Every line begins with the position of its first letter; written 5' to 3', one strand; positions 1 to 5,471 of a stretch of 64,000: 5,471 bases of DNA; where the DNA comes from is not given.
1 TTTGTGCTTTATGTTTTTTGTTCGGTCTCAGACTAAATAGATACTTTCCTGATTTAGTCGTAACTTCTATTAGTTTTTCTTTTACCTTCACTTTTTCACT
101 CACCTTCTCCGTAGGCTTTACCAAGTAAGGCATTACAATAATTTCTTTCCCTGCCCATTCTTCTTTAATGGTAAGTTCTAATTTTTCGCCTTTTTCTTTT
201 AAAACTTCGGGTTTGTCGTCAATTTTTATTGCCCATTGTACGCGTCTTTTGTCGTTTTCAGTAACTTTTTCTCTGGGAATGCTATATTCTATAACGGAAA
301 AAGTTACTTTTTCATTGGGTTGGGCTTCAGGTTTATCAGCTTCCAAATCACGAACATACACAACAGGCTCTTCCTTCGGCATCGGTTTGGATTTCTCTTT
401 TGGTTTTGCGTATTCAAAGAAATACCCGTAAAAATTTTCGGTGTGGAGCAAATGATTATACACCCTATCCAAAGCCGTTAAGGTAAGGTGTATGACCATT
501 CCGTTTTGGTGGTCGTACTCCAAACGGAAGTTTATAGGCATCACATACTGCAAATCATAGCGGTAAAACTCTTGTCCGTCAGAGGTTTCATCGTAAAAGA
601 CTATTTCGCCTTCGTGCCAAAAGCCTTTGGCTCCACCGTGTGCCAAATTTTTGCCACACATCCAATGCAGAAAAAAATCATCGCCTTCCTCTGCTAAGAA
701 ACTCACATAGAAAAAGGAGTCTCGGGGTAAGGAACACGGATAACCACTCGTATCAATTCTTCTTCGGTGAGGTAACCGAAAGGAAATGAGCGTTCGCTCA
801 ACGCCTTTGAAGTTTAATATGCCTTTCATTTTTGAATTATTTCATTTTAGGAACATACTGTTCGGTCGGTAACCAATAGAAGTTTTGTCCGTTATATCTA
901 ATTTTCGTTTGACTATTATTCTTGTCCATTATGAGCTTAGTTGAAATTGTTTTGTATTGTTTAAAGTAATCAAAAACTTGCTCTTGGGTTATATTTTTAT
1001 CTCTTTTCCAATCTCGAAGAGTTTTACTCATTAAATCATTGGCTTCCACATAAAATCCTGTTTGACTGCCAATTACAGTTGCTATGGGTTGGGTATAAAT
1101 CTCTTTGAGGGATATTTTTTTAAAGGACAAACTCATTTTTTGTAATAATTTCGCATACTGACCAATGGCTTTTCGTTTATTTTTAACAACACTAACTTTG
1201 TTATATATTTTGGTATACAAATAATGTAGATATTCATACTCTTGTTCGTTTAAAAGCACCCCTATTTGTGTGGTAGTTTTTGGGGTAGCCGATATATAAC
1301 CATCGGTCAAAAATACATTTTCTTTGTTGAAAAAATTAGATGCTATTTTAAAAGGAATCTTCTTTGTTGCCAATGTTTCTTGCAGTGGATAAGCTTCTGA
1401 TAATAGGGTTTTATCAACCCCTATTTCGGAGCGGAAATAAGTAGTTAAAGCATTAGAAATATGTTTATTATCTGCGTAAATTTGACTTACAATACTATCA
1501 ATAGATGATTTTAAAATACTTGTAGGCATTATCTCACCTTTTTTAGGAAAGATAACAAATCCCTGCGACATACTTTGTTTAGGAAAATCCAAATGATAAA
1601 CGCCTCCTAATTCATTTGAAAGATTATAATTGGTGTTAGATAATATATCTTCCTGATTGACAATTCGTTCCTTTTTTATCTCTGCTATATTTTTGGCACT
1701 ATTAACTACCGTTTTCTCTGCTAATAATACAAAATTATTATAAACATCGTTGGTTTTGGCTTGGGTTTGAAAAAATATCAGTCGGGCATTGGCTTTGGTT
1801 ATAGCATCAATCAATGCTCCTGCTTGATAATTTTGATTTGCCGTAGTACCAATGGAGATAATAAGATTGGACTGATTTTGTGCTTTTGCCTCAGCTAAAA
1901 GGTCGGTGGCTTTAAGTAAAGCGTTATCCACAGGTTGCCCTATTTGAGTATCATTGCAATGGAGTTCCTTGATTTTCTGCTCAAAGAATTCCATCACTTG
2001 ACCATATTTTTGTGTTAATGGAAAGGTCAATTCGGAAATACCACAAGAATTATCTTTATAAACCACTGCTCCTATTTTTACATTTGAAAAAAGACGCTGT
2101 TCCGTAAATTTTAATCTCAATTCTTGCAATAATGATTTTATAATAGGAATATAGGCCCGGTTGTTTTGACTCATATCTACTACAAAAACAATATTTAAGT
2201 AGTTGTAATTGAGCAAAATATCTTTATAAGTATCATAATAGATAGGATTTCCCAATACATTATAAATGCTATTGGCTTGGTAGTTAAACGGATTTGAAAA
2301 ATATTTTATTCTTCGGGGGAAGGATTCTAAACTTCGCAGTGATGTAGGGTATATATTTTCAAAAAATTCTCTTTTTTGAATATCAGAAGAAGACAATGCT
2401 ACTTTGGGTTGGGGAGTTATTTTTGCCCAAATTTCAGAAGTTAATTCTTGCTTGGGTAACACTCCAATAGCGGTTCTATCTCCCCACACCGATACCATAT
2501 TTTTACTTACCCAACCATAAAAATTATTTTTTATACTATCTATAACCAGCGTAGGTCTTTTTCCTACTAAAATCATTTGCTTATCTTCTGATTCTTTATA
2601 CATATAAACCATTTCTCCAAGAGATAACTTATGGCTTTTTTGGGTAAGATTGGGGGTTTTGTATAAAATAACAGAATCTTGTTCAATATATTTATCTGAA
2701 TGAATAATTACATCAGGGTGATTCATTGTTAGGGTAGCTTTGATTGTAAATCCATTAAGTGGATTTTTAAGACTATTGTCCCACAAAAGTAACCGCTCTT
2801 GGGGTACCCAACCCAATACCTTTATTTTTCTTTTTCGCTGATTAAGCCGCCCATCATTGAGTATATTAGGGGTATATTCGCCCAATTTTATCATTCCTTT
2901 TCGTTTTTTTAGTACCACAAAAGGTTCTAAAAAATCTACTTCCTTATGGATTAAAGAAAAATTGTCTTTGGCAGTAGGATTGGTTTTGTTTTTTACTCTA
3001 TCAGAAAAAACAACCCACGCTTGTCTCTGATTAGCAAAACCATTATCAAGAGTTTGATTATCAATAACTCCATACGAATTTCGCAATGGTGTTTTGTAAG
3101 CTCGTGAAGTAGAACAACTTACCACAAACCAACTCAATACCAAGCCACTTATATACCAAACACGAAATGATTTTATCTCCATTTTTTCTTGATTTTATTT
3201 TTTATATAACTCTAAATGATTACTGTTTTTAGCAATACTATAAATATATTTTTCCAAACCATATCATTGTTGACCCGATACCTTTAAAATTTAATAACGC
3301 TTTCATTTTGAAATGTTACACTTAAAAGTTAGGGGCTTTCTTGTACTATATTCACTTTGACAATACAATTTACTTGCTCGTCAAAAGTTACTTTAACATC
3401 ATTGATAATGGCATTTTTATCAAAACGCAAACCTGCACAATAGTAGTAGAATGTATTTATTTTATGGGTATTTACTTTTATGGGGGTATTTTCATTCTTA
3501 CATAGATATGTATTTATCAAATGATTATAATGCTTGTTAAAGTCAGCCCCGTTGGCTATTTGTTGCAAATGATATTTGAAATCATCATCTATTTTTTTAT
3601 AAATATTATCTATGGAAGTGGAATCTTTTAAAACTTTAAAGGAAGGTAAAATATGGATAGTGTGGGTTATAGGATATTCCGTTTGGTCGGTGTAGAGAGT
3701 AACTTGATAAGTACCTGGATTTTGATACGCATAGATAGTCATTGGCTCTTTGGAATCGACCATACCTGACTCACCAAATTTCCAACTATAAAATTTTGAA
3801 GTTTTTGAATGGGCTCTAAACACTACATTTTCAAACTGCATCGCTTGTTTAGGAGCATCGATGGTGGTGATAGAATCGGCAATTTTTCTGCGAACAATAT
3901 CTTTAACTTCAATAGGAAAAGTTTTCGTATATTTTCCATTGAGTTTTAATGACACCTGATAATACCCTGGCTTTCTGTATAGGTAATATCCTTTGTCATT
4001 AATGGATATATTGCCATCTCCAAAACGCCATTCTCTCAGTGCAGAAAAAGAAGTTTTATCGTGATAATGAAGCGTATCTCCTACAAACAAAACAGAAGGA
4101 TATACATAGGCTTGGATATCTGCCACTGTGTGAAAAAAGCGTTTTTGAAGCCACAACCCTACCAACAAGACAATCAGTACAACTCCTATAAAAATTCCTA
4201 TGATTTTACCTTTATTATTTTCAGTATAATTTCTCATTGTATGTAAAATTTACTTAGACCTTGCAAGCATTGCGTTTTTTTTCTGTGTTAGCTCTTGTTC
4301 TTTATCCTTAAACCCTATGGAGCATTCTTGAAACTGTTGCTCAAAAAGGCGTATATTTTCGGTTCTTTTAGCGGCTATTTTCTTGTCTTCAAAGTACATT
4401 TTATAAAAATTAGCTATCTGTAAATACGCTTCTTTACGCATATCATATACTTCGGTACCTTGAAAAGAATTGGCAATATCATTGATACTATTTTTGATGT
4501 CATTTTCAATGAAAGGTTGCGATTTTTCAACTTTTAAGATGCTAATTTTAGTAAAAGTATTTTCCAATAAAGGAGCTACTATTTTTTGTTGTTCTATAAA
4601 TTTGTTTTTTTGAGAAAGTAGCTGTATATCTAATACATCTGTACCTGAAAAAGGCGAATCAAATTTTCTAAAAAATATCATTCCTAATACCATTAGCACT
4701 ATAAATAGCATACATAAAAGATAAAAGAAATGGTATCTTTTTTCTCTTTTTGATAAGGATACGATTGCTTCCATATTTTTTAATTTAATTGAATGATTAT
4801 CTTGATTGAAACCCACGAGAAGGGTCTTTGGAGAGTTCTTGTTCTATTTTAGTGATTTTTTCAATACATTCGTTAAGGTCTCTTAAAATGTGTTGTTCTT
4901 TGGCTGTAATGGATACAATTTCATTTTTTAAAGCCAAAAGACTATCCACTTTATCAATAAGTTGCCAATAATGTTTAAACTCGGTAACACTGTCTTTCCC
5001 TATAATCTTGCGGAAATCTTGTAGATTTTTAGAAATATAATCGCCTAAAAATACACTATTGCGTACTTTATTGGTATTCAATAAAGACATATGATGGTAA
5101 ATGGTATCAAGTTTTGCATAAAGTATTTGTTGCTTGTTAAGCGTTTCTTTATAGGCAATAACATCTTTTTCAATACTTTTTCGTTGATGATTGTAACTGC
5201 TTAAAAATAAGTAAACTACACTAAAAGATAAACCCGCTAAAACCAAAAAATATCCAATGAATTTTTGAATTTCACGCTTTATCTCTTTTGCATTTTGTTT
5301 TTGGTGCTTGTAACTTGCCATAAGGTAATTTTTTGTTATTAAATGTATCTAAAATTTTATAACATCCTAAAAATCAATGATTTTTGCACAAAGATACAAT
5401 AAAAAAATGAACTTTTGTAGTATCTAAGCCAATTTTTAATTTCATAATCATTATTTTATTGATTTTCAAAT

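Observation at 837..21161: T6SSiii locus directly abutting an ICE backbone: possible mobile (or domesticated) T6SS in a Flavobacteriaceae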

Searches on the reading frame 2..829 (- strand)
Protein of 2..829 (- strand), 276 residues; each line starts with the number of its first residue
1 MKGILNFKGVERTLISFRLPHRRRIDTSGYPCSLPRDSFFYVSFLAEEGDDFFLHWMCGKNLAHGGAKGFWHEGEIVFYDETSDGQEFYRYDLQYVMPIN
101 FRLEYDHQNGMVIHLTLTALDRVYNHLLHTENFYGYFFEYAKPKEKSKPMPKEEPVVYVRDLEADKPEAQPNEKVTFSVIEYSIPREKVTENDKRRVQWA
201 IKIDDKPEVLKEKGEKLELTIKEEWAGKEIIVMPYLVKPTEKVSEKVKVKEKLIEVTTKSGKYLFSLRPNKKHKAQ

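Call 3: search_protein_families(library=pfam, proteins=[window:2-829:-], max_evalue=0.01)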
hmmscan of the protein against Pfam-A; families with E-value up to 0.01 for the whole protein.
window:2-829:- (276 aa): 1 family
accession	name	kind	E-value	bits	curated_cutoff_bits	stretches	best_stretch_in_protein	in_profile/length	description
PF17642.6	TssD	-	9e-07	29.3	25.8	1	2-120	4-114/128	Hemolysin coregulated protein Hcp (TssD)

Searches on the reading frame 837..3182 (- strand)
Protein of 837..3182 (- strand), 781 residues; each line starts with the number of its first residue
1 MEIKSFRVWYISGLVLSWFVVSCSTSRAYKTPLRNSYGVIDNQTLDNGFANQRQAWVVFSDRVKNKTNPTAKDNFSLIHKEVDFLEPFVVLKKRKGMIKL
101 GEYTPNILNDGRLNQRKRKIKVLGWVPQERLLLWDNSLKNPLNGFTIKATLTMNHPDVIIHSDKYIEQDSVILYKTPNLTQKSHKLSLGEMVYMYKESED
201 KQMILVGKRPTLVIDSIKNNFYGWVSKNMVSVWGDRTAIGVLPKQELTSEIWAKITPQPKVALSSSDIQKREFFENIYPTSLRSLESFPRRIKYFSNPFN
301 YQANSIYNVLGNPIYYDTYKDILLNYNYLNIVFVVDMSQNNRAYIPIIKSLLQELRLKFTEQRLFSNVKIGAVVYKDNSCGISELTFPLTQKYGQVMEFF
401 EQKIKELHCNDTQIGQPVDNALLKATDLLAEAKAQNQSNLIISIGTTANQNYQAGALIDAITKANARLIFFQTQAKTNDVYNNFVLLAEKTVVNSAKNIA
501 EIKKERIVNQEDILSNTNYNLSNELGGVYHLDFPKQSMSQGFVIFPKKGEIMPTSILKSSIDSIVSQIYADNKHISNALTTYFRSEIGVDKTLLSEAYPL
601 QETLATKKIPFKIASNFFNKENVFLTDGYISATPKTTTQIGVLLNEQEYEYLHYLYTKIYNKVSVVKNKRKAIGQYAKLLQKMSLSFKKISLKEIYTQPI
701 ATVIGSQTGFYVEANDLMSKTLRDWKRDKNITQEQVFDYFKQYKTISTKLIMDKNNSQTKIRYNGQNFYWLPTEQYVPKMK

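Call 3: search_protein_families(library=pfam, proteins=[window:837-3182:-], max_evalue=0.01)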
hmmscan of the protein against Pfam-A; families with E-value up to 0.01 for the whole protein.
window:837-3182:- (781 aa): 4 families
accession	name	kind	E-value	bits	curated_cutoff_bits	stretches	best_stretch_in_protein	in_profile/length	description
PF20782.3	TssR_VWA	-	1.2e-90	304.1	25.7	1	291-585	10-304/304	TssR protein VWA domain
PF20780.2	TssR_M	-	2.7e-29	101.1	25.7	1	148-231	2-85/86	TssR second domain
PF17643.6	TssR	-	4.3e-29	101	25.7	1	30-133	2-102/102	TssR protein N-terminal barrel domain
PF20781.2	TssR_C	-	7.5e-23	81.7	25.7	1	639-774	2-138/141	TssR C-terminal domain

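Call 16: find_related_loci(query=window:837-3182:-, collection=genome_contigs, flank=10000)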
Query window:837-3182:- (781 aa) in genome_contigs; peptide patterns used: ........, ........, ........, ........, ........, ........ (x = any residue, [..] = any of these).
87 stretches matched a pattern, but none encodes a relative of the query by tblastn (E <= 1e-3).

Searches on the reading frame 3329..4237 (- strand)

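Call 3: search_protein_families(library=pfam, proteins=[window:3329-4237:-], max_evalue=0.01)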
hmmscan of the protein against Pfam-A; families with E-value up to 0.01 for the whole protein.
window:3329-4237:- (302 aa): 2 families
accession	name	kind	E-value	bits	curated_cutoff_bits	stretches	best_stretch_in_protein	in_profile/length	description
PF18911.6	PKD_4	-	9.2e-11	42.1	27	2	128-184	15-69/85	PKD domain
PF00801.26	PKD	-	1.5e-10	41.4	23.5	2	136-182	15-64/80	PKD domain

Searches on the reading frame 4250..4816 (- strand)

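Call 3: search_protein_families(library=pfam, proteins=[window:4250-4816:-], max_evalue=0.01)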
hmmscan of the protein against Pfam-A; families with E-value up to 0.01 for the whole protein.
window:4250-4816:- (188 aa): 1 family
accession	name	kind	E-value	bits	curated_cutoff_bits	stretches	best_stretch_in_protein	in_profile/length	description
PF17561.7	TssO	-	6.7e-43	146.8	29.2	1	21-169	1-148/148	Type VI secretion system, TssO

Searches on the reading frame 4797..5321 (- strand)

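Call 3: search_protein_families(library=pfam, proteins=[window:4797-5321:-], max_evalue=0.01)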
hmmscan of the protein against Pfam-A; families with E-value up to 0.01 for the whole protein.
window:4797-5321:- (174 aa): 1 family
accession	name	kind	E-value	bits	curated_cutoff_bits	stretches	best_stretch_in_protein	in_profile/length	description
PF17561.7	TssO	-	6.2e-29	101.5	29.2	1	10-155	2-147/148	Type VI secretion system, TssO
